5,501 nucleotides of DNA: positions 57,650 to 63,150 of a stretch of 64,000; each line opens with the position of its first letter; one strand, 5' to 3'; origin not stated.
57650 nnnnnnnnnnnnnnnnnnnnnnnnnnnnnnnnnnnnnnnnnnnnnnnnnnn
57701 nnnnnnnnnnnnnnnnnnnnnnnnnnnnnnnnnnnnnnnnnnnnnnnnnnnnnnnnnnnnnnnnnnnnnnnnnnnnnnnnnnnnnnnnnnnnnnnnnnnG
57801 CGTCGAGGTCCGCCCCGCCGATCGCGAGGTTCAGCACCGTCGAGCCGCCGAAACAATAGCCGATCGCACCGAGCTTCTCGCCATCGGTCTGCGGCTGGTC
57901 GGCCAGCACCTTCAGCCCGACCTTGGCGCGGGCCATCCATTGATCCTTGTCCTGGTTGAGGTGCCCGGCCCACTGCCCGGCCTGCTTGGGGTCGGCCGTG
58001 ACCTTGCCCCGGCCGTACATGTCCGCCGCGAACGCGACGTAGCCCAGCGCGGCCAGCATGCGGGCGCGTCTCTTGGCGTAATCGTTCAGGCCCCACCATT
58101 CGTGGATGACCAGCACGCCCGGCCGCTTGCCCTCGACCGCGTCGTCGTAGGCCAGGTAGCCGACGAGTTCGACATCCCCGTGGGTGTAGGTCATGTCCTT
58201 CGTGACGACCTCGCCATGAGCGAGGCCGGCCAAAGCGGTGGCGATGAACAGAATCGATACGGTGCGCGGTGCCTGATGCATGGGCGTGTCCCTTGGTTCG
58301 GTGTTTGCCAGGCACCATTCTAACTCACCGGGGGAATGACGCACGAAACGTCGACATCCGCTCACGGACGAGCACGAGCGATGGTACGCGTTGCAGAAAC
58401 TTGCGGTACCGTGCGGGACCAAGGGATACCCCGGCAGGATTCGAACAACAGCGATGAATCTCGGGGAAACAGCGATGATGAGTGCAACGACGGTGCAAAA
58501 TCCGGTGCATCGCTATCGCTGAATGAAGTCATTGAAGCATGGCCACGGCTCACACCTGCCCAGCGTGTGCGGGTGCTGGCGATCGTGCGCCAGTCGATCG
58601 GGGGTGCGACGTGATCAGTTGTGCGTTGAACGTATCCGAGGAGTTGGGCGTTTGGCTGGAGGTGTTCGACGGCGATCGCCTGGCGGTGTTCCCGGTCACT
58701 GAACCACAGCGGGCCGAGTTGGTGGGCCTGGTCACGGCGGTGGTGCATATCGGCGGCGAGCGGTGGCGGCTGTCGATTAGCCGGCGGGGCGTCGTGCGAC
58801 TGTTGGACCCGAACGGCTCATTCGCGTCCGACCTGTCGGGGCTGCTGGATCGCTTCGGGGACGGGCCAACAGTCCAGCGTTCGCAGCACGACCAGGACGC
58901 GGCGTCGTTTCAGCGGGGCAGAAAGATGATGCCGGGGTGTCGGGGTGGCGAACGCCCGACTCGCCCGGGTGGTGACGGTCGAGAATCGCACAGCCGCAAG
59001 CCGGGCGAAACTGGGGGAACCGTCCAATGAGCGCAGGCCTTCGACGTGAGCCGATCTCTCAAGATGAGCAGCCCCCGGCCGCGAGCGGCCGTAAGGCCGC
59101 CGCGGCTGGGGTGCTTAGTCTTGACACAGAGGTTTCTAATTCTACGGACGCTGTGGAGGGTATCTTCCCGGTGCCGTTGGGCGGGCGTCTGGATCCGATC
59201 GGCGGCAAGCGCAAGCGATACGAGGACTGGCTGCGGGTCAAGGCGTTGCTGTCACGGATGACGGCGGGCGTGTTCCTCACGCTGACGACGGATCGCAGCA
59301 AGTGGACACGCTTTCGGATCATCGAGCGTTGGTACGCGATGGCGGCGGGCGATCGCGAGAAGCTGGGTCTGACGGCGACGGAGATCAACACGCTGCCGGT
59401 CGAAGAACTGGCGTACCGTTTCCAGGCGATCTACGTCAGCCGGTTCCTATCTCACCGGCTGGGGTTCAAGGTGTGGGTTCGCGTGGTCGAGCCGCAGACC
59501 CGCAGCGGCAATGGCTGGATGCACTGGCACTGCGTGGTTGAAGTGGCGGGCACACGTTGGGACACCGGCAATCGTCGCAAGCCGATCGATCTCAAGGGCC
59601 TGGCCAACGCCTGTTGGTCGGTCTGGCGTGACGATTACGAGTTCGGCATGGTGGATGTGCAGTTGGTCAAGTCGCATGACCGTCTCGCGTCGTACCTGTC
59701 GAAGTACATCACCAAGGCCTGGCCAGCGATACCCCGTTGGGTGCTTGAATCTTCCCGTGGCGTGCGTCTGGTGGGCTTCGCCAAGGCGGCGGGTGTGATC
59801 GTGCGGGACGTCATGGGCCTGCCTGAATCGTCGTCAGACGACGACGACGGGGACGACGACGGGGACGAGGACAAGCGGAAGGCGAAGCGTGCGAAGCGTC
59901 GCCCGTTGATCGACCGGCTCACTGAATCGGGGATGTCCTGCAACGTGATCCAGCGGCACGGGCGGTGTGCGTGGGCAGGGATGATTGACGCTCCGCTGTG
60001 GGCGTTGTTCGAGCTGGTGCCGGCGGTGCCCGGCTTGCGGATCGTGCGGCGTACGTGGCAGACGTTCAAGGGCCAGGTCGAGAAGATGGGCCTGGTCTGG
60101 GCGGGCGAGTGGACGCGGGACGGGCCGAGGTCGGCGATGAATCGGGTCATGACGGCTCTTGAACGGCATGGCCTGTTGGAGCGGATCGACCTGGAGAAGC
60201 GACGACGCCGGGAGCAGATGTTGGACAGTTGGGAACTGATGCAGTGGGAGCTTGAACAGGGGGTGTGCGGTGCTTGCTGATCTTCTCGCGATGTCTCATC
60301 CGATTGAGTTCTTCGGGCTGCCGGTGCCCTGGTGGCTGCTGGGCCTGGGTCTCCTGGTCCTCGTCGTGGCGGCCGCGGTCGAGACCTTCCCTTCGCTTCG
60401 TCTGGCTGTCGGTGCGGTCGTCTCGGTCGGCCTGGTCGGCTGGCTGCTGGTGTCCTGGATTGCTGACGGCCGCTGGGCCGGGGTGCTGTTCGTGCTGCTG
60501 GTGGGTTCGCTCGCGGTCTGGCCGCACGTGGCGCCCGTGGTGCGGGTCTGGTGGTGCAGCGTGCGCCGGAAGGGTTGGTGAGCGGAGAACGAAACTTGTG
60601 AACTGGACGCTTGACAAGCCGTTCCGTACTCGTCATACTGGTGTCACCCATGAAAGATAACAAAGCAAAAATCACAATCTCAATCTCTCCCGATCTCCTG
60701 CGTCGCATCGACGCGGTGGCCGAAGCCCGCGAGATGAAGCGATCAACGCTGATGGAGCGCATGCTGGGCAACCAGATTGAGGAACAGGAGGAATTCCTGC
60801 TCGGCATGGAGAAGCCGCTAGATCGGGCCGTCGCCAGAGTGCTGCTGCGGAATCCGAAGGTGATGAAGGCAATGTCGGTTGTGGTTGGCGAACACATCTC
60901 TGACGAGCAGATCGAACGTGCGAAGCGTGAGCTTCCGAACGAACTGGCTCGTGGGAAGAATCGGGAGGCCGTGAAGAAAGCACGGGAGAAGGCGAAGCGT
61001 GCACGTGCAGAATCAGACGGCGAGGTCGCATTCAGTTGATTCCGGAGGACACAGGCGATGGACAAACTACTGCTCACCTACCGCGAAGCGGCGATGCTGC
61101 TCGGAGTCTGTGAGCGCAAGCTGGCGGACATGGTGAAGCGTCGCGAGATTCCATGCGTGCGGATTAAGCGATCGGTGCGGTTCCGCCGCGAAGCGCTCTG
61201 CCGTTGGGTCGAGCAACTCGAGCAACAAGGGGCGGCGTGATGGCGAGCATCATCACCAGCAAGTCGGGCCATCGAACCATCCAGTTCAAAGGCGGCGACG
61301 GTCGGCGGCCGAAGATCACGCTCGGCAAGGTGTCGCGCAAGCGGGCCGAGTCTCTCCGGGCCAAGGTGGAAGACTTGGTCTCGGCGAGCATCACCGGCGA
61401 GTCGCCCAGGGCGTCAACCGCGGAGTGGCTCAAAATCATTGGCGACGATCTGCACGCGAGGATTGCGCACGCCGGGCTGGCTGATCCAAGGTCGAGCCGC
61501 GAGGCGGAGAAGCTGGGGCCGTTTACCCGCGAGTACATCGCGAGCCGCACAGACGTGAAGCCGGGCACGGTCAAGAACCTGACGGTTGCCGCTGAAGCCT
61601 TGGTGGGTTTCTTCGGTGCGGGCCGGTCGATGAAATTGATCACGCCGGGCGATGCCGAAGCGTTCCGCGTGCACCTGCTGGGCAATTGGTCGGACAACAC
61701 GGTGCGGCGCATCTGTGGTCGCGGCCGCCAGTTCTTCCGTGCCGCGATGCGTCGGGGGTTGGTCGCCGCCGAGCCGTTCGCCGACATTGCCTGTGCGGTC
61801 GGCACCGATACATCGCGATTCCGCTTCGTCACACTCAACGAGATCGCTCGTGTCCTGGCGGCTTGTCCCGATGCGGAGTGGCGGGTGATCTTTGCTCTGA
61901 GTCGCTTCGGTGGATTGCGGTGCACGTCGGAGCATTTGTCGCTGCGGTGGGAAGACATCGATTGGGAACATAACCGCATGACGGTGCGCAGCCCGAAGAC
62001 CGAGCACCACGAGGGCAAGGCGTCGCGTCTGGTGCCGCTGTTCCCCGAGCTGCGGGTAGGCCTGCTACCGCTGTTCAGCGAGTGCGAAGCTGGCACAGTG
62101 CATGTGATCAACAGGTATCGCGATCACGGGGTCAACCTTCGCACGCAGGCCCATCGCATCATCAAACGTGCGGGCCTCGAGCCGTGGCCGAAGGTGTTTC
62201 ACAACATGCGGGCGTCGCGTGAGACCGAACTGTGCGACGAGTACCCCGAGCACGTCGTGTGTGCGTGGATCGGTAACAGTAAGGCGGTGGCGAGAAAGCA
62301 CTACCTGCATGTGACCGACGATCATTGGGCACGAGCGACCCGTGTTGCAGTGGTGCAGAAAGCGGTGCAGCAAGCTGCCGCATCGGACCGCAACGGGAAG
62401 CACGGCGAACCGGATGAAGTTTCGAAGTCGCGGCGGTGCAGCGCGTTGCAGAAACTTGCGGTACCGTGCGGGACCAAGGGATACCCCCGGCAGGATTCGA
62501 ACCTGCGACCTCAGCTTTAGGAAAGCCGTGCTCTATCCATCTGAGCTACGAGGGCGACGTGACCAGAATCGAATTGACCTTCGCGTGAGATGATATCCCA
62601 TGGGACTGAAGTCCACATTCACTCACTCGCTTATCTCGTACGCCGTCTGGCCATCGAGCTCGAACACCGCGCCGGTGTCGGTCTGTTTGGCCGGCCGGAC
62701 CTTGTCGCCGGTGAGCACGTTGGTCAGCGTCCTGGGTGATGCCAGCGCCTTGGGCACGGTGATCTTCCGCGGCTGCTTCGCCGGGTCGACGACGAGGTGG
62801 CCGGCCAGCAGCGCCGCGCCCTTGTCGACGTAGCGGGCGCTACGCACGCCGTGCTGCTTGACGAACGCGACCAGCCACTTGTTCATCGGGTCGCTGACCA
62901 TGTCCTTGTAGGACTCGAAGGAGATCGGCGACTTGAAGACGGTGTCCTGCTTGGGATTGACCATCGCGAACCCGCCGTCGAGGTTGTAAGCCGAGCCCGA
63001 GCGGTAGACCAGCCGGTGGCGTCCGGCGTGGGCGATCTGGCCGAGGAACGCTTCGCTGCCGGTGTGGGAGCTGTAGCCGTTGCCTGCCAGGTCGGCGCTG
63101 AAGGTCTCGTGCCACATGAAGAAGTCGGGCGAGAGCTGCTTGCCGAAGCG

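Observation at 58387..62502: Minimal ~4.1-kb integrative element in tRNA-Arg(CCT) pairing an integrase/excisionase with a rolling-circle HUH Rep and no structural or transfer genes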

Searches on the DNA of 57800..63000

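Call 97: search_rna_families(source=window, start=57800, end=63000, threshold=evalue, max_evalue=1)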
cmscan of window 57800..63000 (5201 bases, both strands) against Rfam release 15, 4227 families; matches with E-value up to 1: 1.
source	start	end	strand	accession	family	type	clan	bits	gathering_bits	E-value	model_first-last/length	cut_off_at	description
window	62482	62555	-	RF00005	tRNA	Gene; tRNA;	CL00001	64.7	29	7.4e-13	1-71/71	no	tRNA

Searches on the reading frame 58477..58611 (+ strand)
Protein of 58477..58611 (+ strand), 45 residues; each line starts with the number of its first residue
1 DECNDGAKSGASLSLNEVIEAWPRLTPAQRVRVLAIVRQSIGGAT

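Call 64: find_homologous_proteins(query=A4, max_evalue=10)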
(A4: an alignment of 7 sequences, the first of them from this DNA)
Query A4 (7 sequences) (45 aa, profile of the alignment): 51 proteins with E <= 10 among 299 candidates.
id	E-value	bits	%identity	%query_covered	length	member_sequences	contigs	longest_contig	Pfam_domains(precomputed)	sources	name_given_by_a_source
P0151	4.8e-11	59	63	53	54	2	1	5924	-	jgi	-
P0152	9.5e-11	58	58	58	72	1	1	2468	-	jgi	-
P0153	1.3e-9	55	59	82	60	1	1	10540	-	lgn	-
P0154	7.9e-9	52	40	44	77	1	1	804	-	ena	-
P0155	2.4e-8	51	48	73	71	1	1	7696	-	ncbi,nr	ncbi:MAG: hypothetical protein KDA54_11745, partial [Phycisphaerales bacterium]|nr:hypothetical prot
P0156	3.3e-8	50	50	58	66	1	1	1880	-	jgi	jgi:hypothetical protein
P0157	3.7e-8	50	63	53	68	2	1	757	-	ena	-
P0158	4.0e-8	50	57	51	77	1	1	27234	-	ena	-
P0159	4.2e-8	50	47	71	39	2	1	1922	-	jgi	jgi:hypothetical protein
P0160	8.1e-8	49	63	53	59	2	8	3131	-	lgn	-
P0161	9.7e-8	49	46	82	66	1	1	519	-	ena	-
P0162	1.7e-7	48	40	78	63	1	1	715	-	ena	-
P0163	2.9e-7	47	46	78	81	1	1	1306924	-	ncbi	-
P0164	5.5e-7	46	50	53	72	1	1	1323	-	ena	-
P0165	5.6e-7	46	43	67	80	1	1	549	-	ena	-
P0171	1.3e-6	45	52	60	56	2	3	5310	-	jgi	jgi:hypothetical protein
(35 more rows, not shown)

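Call 65: find_encoding_contigs(protein=P0160, flank=6000, max_places=8)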
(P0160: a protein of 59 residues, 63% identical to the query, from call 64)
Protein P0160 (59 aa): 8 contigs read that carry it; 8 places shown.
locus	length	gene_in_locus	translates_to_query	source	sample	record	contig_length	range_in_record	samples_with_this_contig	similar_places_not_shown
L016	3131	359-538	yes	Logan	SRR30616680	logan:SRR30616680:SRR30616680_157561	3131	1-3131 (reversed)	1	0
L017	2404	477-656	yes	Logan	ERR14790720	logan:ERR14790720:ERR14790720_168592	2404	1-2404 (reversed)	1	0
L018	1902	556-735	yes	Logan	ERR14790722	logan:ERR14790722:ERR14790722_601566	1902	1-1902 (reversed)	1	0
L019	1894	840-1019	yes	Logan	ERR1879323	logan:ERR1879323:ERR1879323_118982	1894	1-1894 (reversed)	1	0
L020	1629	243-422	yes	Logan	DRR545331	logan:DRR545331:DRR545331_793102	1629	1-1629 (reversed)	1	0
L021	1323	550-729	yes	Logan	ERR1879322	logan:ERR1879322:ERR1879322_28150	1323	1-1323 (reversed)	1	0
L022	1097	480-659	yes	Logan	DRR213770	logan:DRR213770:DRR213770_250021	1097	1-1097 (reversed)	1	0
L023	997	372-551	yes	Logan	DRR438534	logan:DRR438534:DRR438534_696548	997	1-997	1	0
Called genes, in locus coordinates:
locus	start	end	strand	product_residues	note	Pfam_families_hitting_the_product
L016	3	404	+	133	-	?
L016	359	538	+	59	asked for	-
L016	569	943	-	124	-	-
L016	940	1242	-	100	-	PF21983:NikA-like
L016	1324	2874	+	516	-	PF14319:Zn_Tnp_IS91, PF04986:Y2_Tnp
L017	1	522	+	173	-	?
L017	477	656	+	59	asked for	-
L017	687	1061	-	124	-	-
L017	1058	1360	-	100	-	PF21983:NikA-like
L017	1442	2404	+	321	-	?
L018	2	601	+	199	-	?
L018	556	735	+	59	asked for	-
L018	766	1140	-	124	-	-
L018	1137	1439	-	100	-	PF21983:NikA-like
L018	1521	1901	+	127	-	?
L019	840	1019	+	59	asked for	-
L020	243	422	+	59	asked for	-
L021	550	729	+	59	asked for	-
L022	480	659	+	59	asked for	-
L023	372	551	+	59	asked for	-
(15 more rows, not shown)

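Call 66: find_encoding_contigs(protein=P0171, flank=6000, max_places=4)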
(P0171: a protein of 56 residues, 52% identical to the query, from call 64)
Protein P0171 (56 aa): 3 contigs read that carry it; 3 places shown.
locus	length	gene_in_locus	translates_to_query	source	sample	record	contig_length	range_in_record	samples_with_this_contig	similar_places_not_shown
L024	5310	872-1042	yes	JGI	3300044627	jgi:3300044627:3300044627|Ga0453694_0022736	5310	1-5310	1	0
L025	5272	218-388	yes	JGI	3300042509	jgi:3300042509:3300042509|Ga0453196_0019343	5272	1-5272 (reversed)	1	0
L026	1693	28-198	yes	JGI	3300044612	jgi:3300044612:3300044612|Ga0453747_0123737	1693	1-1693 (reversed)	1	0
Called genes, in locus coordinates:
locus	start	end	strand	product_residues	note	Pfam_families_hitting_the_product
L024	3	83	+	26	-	?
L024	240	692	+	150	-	-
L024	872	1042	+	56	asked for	-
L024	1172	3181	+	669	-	PF00036:EF-hand_1 (faint), PF13202:EF-hand_5 (faint), PF13405:EF-hand_6 (faint), PF01738:DLH (weak), PF20434:BD-FAE, PF00326:Peptidase_S9, PF07859:Abhydrolase_3 (weak), PF00756:Esterase, +1 more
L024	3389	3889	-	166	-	-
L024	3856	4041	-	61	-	-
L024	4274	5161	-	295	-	PF13442:Cytochrome_CBB3 (weak)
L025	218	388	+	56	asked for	-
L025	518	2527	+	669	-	PF00036:EF-hand_1 (faint), PF13202:EF-hand_5 (faint), PF13405:EF-hand_6 (faint), PF01738:DLH (weak), PF20434:BD-FAE, PF00326:Peptidase_S9, PF07859:Abhydrolase_3 (weak), PF00756:Esterase, +1 more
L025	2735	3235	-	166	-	-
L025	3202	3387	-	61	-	-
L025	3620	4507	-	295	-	PF13442:Cytochrome_CBB3 (weak)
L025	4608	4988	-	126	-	PF09933:DUF2165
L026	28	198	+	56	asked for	-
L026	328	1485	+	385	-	PF00036:EF-hand_1 (faint), PF13202:EF-hand_5 (faint), PF13405:EF-hand_6 (faint), PF01738:DLH (weak), PF20434:BD-FAE, PF00326:Peptidase_S9, PF07859:Abhydrolase_3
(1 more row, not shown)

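Call 79: find_encoding_contigs(protein=P0163, flank=10000, max_places=2)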
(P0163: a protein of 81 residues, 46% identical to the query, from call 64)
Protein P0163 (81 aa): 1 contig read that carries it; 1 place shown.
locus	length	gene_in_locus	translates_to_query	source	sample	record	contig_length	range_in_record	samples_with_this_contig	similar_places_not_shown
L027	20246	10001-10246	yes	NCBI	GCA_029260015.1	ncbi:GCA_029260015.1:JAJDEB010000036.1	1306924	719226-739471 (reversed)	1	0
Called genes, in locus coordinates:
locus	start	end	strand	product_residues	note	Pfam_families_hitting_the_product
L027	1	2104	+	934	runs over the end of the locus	PF00200:Disintegrin (faint)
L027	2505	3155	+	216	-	-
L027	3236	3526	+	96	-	PF03992:ABM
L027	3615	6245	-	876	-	PF13570:Beta-prop_ACSF4 (faint), PF13360:PQQ_2, PF17957:Big_7 (faint)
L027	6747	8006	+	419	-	PF02129:Peptidase_S15 (weak), PF00561:Abhydrolase_1 (weak), PF12146:Hydrolase_4, PF12697:Abhydrolase_6, PF00326:Peptidase_S9 (faint)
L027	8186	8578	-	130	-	-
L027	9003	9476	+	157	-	-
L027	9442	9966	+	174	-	-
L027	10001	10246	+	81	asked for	-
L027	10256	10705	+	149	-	-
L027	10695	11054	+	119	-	-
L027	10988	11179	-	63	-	-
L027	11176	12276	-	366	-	-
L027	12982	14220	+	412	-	-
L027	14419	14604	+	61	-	PF12728:HTH_17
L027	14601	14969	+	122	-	-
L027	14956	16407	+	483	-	PF13148:DUF3987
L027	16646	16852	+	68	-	-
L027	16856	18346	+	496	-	PF00589:Phage_integrase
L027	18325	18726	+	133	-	-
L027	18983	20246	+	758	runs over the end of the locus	-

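Call 105: find_encoding_contigs(protein=P0158, flank=10000, max_places=1)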
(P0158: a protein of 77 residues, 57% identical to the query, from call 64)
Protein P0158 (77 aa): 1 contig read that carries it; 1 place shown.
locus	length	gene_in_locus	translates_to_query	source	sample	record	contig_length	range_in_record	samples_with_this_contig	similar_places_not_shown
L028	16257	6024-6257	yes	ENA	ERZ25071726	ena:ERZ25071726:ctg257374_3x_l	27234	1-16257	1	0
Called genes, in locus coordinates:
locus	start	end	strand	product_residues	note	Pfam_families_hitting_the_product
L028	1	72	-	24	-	?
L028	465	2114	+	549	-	-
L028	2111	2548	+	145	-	-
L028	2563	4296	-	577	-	PF04231:Endonuclease_1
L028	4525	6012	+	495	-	PF15892:BNR_4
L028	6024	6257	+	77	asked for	-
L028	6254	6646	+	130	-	-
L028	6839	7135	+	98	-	-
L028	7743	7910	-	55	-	-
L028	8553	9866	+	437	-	PF00589:Phage_integrase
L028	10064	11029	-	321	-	PF00006:ATP-synt_ab, PF00306:ATP-synt_ab_C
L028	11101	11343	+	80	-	-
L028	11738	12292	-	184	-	PF00213:OSCP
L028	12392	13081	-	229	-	PF00430:ATP-synt_B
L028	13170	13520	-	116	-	PF00137:ATP-synt_C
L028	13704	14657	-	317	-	PF00119:ATP-synt_A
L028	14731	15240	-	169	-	-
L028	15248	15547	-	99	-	PF09527:ATPase_gene1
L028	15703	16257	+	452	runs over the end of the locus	PF01075:Glyco_transf_9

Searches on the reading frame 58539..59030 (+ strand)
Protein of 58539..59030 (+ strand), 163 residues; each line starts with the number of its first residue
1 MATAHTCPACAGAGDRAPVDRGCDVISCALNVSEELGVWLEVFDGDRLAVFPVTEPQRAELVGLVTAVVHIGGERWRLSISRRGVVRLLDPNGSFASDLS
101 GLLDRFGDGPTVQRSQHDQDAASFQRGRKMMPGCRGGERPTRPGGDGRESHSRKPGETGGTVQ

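Call 7: search_protein_families(library=pfam, proteins=[window:58539-59030:+], max_evalue=0.1)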
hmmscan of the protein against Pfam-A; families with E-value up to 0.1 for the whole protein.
window:58539-59030:+ (163 aa): 0 families

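Call 8: search_protein_families(library=phrogs, proteins=[window:58539-59030:+], max_evalue=0.1)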
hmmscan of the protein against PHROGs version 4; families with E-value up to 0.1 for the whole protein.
window:58539-59030:+ (163 aa): 0 families

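Call 83: search_protein_families(library=ncbifam, proteins=[window:58611-59030:+], max_evalue=0.1)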
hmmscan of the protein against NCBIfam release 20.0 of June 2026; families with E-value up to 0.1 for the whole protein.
window:58611-59030:+ (139 aa): 1 family
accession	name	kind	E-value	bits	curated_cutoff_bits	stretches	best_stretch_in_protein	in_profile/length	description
NF000495.1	FosK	exception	0.082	12.7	280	0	35-70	70-105/132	fosfomycin resistance glutathione transferase FosK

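Call 84: search_protein_families(library=padloc, proteins=[window:58611-59030:+], max_evalue=0.1)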
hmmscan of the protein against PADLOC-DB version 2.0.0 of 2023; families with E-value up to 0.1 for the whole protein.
window:58611-59030:+ (139 aa): 0 families
